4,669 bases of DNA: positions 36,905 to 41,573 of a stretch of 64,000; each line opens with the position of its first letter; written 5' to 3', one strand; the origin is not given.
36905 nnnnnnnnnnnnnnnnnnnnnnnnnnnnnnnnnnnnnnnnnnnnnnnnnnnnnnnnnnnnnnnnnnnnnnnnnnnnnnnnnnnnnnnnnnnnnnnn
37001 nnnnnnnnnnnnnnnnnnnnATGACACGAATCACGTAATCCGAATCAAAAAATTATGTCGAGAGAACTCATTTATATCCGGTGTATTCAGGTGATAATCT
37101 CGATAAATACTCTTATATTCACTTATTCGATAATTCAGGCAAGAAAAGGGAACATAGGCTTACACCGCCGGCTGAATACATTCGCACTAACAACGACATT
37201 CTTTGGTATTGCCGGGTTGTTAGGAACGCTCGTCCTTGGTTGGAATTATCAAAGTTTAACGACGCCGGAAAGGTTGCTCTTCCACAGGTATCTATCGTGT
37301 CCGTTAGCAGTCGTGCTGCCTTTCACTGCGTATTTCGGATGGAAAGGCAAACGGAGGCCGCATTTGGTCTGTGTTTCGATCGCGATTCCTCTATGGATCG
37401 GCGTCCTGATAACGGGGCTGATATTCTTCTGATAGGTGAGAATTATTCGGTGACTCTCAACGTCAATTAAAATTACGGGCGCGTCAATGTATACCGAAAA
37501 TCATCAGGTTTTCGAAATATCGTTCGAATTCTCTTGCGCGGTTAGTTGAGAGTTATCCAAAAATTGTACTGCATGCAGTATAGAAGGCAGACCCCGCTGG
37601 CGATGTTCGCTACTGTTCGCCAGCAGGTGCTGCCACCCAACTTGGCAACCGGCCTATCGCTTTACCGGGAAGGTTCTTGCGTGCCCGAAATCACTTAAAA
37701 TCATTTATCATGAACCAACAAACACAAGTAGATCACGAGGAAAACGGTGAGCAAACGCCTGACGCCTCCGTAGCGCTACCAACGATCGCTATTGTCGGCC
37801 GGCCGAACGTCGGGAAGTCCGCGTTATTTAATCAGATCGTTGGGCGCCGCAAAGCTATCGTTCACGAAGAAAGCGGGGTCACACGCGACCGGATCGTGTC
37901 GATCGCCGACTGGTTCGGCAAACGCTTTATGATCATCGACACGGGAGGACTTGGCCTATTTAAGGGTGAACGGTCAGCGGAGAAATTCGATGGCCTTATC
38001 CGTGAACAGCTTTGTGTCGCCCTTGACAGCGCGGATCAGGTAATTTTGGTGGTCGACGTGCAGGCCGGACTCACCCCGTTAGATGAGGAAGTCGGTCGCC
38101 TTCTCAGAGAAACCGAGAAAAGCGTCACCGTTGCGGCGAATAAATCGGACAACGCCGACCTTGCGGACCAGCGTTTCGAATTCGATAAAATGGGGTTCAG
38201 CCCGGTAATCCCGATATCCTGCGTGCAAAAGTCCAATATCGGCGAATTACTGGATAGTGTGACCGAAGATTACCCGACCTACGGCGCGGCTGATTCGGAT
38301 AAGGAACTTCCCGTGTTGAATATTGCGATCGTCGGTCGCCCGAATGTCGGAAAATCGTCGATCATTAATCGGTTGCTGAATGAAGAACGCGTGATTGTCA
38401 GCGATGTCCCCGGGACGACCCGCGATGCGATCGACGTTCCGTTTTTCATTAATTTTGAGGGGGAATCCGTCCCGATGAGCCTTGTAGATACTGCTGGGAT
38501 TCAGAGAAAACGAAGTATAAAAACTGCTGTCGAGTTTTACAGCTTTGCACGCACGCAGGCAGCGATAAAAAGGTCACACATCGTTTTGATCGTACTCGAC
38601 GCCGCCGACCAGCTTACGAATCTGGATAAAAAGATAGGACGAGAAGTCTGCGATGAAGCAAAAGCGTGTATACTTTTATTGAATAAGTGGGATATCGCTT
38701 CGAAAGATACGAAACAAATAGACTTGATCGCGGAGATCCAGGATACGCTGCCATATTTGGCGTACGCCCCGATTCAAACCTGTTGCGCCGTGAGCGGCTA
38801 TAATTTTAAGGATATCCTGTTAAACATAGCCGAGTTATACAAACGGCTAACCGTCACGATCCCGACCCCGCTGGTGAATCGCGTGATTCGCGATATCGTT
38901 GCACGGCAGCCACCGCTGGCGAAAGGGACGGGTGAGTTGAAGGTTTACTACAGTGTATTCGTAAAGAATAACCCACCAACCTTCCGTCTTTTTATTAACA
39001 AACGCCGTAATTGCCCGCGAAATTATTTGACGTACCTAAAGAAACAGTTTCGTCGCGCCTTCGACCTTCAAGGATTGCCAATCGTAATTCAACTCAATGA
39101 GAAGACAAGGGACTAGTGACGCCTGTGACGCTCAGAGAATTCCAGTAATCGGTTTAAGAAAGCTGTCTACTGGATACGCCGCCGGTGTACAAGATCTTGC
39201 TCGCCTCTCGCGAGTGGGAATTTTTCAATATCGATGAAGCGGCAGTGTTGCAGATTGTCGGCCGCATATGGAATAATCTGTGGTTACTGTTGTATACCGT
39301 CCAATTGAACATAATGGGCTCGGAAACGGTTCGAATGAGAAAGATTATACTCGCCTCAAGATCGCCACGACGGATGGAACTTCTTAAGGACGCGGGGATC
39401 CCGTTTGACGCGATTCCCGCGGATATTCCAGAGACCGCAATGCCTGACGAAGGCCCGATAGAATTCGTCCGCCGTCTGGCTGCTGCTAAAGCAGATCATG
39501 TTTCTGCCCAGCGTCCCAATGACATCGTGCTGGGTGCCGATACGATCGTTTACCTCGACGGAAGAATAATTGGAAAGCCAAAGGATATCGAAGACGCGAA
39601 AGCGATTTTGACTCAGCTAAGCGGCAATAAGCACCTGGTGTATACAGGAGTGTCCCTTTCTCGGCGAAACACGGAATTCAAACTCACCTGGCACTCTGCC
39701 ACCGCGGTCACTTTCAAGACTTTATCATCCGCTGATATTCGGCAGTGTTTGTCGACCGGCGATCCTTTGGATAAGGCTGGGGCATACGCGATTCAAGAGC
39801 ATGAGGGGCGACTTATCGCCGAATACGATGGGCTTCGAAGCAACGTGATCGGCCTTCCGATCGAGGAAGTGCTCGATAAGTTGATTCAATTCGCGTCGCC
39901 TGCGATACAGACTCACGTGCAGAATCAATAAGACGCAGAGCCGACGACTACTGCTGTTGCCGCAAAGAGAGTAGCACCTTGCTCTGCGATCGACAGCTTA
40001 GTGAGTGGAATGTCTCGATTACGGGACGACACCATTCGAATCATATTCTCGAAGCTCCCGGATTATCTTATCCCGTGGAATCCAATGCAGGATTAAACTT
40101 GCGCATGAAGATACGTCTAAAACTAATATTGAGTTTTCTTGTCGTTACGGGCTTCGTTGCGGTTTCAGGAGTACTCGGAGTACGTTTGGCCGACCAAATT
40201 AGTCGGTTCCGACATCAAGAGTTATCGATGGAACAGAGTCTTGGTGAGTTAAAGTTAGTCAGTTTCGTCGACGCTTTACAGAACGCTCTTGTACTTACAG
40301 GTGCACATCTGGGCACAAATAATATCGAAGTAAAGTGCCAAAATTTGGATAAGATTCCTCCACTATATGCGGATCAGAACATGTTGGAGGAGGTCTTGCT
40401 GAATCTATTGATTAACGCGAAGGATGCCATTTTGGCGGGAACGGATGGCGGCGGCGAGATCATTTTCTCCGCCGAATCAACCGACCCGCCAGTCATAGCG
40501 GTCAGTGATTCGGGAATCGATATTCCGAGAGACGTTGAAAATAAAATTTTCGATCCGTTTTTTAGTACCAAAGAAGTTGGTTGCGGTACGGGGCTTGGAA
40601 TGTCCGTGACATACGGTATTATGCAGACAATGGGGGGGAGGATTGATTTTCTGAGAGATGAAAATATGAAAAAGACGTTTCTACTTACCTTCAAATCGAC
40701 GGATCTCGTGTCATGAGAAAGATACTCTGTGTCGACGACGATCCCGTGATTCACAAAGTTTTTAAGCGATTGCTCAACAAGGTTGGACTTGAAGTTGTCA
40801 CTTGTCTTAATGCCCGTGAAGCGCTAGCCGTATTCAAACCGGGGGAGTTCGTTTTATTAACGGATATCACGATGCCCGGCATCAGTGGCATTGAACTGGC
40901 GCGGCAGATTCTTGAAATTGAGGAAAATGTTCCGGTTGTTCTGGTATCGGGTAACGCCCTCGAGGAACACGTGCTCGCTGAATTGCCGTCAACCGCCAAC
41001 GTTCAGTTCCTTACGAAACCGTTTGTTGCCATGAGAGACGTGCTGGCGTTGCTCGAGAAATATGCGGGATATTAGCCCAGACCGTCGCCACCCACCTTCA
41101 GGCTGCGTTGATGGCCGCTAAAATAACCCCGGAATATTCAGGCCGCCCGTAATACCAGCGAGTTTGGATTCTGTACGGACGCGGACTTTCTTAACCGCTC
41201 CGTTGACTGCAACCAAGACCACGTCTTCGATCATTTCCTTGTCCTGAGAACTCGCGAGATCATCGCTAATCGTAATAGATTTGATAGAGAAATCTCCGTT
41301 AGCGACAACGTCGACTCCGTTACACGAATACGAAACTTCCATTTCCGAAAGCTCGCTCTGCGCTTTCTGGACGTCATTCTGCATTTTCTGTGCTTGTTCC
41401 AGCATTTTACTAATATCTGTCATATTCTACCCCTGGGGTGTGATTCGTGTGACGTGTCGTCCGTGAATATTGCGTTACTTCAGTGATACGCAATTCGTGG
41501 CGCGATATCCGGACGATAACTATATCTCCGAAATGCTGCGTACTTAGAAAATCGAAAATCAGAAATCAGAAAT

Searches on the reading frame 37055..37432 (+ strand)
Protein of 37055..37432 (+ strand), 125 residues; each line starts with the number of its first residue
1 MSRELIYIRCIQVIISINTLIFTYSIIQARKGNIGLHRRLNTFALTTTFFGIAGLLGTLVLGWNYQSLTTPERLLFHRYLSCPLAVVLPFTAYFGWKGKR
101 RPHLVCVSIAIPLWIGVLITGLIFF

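Call 20: search_protein_families(library=pfam, proteins=[window:37055-37432:+])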
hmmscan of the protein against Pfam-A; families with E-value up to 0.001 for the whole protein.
window:37055-37432:+ (125 aa): 1 family
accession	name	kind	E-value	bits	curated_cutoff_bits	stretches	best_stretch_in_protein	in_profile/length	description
PF04238.17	DUF420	-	9.7e-10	39.3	30.5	1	11-124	5-126/130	Protein of unknown function (DUF420)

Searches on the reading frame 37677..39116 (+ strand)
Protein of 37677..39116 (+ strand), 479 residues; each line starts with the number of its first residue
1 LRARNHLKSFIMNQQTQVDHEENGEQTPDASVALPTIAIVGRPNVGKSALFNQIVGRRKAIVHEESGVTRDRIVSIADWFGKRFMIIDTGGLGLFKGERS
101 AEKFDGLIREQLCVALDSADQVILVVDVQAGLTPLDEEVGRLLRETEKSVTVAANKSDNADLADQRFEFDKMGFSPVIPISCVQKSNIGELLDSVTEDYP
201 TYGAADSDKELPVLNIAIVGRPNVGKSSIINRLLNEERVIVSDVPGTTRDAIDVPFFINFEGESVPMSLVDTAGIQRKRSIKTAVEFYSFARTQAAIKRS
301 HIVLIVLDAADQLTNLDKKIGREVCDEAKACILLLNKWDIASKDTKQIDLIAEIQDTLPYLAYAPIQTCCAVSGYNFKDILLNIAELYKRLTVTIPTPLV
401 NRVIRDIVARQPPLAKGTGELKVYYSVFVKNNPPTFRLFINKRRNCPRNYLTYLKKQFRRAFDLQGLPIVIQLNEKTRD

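Call 20: search_protein_families(library=pfam, proteins=[window:37677-39116:+])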
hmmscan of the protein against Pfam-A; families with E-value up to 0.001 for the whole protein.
window:37677-39116:+ (479 aa): 13 families
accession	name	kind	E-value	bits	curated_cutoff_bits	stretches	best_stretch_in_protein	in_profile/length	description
PF01926.29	MMR_HSR1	-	3.1e-52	175.9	21.9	2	36-156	1-113/113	50S ribosome-binding GTPase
PF02421.24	FeoB_N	-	8.5e-24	84.3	27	2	36-194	2-155/156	Ferrous iron transport protein B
PF14714.11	KH_dom-like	-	1.3e-20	73.8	27.3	1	395-472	2-79/81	KH-domain-like of EngA bacterial GTPase enzymes, C-terminal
PF00009.33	GTP_EFTU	-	7.3e-17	62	26.5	1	65-200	52-187/188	Elongation factor Tu GTP binding domain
PF04548.22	AIG1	-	3e-14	53.3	27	1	36-144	2-108/212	AIG1 family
PF00350.29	Dynamin_N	-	8.3e-13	49.1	27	0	216-249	1-34/168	Dynamin family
PF08477.19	Roc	-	5.7e-08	33.5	27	1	216-339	2-119/119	Ras of Complex, Roc, domain of DAPkinase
PF03193.22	RsgA_GTPase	-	2.7e-07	31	30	0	216-244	109-137/174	RsgA GTPase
PF00071.28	Ras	-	1.7e-06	28.1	21.6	1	216-348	2-124/162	Ras family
PF13401.12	AAA_22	-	1.5e-05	25.8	27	0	216-314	8-97/130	AAA domain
PF05621.17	TniB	-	4.1e-05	23.5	22.4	0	22-63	24-64/189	Bacterial TniB protein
PF13479.12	AAA_24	-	0.00018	21.8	27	0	215-316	4-79/195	AAA domain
PF02492.25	cobW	-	0.00074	19.6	20.7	0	294-349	109-163/180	CobW/HypB/UreG, nucleotide-binding domain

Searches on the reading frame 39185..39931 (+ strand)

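Call 48: search_protein_families(library=pfam, proteins=[window:39185-39931:+], max_evalue=0.00001)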
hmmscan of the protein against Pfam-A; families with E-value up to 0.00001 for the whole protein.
window:39185-39931:+ (248 aa): 1 family
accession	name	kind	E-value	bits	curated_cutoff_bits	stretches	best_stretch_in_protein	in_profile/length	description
PF02545.19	Maf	-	3.2e-54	183.9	27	1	53-235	1-186/187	Maf-like protein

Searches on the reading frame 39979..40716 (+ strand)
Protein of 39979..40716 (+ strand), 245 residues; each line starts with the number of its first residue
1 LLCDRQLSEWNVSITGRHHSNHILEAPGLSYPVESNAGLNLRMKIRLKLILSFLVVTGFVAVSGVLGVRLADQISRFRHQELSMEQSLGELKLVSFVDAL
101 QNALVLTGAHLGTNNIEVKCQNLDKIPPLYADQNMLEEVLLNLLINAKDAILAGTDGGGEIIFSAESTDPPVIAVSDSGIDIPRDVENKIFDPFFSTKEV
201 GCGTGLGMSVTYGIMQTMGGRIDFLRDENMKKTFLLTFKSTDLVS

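Call 48: search_protein_families(library=pfam, proteins=[window:39979-40716:+], max_evalue=0.00001)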
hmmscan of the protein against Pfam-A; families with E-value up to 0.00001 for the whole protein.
window:39979-40716:+ (245 aa): 1 family
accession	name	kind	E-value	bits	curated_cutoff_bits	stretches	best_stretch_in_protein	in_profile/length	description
PF02518.31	HATPase_c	-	1.1e-15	58.5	26.4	1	132-239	2-108/111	Histidine kinase-, DNA gyrase B-, and HSP90-like ATPase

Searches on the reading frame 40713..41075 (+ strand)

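Call 48: search_protein_families(library=pfam, proteins=[window:40713-41075:+], max_evalue=0.00001)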
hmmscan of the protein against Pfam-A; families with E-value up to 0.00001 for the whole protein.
window:40713-41075:+ (120 aa): 1 family
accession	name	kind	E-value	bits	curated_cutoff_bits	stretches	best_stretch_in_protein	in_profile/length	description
PF00072.30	Response_reg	-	2.5e-19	69.9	30.2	1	4-107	1-103/111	Response regulator receiver domain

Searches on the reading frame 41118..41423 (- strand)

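Call 48: search_protein_families(library=pfam, proteins=[window:41118-41423:-], max_evalue=0.00001)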
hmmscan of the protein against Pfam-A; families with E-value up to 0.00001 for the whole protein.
window:41118-41423:- (101 aa): 1 family
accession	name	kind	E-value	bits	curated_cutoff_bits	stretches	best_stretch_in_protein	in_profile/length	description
PF02575.21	YbaB_DNA_bd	-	7.4e-23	81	25.5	1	9-96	2-91/91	YbaB/EbfC DNA-binding family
